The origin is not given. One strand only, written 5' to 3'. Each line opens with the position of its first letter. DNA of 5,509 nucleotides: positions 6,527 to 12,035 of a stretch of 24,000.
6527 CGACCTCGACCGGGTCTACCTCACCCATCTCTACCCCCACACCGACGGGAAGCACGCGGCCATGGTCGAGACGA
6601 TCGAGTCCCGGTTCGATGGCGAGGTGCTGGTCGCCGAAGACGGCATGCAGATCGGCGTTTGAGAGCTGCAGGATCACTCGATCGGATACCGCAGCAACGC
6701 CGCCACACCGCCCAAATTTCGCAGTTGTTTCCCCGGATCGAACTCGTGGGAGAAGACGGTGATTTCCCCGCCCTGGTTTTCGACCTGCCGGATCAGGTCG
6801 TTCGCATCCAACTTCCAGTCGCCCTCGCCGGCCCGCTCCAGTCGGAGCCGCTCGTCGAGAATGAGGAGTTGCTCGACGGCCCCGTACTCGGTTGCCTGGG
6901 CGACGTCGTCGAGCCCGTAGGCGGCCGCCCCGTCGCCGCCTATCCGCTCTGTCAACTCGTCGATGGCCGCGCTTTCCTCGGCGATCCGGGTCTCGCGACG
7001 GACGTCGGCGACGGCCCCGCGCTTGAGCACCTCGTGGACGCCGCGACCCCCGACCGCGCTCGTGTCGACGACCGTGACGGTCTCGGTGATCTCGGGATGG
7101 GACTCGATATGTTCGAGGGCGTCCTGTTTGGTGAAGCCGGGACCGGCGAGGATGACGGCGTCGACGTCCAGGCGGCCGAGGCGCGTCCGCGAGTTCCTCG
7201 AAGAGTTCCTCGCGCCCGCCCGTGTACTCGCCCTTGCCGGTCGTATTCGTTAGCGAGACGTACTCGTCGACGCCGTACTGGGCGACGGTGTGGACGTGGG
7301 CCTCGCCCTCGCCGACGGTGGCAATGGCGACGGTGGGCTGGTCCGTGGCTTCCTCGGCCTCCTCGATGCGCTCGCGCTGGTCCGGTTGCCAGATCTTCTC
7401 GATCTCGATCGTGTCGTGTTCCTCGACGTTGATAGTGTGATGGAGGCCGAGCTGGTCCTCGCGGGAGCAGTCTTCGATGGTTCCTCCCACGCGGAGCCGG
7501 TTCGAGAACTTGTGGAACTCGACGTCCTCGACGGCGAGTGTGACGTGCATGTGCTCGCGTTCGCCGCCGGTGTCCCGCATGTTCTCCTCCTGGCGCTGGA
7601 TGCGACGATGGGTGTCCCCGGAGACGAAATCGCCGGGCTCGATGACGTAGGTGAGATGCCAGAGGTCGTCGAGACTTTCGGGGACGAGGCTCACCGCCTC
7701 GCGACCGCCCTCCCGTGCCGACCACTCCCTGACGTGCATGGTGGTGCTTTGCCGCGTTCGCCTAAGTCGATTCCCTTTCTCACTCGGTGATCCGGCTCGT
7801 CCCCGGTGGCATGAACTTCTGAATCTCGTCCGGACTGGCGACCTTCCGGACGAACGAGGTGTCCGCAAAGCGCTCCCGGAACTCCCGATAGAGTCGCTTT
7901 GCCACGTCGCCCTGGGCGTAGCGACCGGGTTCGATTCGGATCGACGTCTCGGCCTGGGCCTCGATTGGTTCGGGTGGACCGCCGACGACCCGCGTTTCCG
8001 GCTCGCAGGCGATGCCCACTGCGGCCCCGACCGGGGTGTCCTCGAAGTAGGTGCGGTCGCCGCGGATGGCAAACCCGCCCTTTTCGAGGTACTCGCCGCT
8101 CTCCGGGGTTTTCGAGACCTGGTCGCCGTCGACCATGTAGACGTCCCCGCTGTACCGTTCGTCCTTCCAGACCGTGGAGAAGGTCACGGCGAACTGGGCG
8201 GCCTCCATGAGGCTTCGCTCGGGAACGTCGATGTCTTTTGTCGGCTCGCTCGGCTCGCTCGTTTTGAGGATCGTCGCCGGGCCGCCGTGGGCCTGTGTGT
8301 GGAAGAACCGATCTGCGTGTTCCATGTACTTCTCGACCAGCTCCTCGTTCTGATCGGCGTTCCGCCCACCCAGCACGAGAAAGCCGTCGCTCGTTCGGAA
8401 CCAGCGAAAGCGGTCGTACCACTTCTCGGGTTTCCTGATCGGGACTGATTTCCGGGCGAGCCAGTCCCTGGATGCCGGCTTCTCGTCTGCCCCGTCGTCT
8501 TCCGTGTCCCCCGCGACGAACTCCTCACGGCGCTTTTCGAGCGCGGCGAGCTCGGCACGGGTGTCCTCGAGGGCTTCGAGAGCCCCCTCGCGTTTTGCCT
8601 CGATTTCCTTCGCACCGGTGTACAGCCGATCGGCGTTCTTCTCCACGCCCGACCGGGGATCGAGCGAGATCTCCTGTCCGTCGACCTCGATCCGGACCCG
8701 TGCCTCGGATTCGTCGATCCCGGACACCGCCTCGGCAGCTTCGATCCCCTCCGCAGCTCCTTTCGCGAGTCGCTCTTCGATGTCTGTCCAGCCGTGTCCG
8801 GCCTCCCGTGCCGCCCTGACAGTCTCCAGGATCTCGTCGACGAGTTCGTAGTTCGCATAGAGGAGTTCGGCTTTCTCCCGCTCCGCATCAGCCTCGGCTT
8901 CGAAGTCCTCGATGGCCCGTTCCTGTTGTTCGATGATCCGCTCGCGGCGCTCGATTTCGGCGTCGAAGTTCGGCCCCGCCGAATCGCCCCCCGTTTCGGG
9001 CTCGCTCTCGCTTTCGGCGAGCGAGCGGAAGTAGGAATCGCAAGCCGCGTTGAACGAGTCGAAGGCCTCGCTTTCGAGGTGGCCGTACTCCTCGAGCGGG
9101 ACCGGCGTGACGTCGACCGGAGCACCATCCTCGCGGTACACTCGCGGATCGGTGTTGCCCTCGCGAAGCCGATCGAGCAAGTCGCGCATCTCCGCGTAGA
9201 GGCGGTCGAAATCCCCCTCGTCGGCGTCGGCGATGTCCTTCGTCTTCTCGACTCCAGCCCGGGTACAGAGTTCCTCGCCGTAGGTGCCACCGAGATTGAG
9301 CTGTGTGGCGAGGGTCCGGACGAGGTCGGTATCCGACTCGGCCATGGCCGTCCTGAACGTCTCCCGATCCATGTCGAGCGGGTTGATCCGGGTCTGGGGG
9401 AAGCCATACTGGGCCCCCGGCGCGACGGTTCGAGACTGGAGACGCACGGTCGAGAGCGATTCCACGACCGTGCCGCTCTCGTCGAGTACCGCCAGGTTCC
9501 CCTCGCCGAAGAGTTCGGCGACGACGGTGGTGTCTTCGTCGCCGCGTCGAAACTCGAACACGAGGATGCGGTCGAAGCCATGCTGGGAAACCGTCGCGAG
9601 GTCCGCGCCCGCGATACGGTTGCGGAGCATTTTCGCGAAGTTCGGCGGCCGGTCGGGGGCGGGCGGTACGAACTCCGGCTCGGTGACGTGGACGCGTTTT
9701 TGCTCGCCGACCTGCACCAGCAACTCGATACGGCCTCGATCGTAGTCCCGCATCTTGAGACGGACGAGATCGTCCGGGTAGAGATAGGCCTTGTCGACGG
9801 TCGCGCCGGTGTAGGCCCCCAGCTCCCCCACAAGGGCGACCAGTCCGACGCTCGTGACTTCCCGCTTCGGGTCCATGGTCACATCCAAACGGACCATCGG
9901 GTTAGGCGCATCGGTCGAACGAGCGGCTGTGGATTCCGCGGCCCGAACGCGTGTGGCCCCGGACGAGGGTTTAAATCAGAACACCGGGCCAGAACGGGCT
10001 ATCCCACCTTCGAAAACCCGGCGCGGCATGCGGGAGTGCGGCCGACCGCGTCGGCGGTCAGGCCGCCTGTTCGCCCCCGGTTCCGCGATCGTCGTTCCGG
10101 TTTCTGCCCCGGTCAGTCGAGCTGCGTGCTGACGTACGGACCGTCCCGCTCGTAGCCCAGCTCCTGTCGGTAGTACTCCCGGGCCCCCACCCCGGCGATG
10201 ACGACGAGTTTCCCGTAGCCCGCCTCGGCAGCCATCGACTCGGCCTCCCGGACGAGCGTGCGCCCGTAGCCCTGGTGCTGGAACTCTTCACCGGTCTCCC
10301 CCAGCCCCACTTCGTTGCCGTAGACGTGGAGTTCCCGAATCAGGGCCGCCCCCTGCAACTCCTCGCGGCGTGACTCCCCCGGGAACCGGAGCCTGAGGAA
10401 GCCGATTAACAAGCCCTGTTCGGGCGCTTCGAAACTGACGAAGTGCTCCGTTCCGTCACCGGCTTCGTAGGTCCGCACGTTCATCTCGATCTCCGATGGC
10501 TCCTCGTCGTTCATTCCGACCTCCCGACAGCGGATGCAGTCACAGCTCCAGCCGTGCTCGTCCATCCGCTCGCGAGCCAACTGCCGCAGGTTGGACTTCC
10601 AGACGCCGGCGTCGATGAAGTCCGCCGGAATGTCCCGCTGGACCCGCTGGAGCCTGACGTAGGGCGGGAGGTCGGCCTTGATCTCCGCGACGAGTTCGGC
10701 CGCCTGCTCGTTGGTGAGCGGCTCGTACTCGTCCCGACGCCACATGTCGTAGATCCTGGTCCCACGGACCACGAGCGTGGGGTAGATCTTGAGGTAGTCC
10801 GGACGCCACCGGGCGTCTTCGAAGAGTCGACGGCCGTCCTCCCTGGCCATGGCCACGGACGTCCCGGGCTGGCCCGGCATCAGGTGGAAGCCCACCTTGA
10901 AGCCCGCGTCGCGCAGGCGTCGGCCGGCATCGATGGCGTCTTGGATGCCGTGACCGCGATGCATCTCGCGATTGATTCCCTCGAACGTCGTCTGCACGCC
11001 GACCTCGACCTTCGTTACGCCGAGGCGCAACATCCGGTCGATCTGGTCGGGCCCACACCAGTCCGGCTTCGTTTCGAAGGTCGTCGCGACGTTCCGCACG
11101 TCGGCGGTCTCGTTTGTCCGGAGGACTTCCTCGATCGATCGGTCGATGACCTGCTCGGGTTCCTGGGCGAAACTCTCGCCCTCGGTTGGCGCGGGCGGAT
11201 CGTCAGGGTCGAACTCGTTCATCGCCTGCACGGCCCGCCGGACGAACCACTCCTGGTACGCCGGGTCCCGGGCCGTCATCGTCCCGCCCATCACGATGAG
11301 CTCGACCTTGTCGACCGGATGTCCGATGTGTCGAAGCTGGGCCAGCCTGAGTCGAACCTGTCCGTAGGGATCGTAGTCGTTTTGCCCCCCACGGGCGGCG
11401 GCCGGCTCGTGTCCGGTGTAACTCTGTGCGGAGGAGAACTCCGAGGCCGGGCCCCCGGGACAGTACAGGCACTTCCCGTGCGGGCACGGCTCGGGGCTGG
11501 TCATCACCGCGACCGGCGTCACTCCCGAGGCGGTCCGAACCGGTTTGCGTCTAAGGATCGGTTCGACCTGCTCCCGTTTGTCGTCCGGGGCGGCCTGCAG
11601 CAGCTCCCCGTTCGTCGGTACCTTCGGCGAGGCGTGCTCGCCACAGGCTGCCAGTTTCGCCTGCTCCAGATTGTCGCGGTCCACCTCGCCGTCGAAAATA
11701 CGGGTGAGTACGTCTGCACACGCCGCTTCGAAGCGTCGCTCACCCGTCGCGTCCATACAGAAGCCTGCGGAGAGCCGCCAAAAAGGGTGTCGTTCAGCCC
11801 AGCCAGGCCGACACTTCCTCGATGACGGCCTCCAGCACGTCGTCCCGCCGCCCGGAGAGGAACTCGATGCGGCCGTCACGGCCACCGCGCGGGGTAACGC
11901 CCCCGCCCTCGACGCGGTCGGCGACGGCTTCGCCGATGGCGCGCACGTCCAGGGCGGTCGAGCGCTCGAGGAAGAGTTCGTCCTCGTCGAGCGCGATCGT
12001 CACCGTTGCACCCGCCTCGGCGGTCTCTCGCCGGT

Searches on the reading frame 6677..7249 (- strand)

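Call 15: search_protein_families(library=pfam, proteins=[window:6677-7249:-], max_evalue=0.001)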
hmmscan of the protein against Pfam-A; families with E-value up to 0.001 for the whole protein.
window:6677-7249:- (191 aa): 2 families
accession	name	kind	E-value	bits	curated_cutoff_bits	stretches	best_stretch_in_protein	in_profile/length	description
PF03465.20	eRF1_3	-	9.9e-25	87.5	25.8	1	89-190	1-106/106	eRF1 domain 3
PF03464.20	eRF1_2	-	9.2e-06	26.5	27.1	1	28-80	76-127/133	eRF1 domain 2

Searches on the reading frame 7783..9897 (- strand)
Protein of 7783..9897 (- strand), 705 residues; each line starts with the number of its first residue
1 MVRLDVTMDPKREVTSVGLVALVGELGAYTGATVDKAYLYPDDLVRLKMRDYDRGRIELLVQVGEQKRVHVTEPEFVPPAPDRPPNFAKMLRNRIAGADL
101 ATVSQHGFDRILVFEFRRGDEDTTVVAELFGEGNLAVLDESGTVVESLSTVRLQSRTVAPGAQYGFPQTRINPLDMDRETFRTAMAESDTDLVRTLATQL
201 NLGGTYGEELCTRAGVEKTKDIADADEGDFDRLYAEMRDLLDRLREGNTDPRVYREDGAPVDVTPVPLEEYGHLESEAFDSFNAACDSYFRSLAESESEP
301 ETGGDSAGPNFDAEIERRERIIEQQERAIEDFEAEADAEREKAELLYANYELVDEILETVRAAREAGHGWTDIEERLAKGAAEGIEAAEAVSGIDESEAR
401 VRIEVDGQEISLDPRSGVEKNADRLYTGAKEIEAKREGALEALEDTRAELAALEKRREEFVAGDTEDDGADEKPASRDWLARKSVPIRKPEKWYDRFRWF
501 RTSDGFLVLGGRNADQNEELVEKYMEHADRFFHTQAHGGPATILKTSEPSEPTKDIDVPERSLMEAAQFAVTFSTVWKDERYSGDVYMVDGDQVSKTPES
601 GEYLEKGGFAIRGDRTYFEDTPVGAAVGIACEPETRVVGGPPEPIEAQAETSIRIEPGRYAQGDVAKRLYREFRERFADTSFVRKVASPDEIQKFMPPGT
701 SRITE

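Call 15: search_protein_families(library=pfam, proteins=[window:7783-9897:-], max_evalue=0.001)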
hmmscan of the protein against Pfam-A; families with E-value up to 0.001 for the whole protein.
window:7783-9897:- (705 aa): 2 families
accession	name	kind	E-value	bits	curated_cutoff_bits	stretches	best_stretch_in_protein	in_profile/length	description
PF05833.16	NFACT_N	-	1.1e-71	242.5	31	1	19-459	5-420/456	NFACT N-terminal and middle domains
PF05670.18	NFACT-R_1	-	7.6e-31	107.4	29.8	1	497-613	2-112/112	NFACT protein RNA binding domain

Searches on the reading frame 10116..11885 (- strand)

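Call 15: search_protein_families(library=pfam, proteins=[window:10116-11885:-], max_evalue=0.001)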
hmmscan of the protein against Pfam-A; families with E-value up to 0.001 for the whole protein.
window:10116-11885:- (590 aa): 4 families
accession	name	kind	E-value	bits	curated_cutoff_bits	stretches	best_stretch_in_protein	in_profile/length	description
PF16199.10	Radical_SAM_C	-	4.4e-25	88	31.9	1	362-442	1-84/85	Radical_SAM C-terminal domain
PF23613.1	ELP3_N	-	7.3e-18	64.7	27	1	52-119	1-70/70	ELP3 N-terminal domain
PF04055.27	Radical_SAM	-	3e-14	54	29.5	1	134-344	7-156/166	Radical SAM superfamily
PF00583.31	Acetyltransf_1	-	1.5e-06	28.9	20.7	1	473-578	25-116/116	Acetyltransferase (GNAT) family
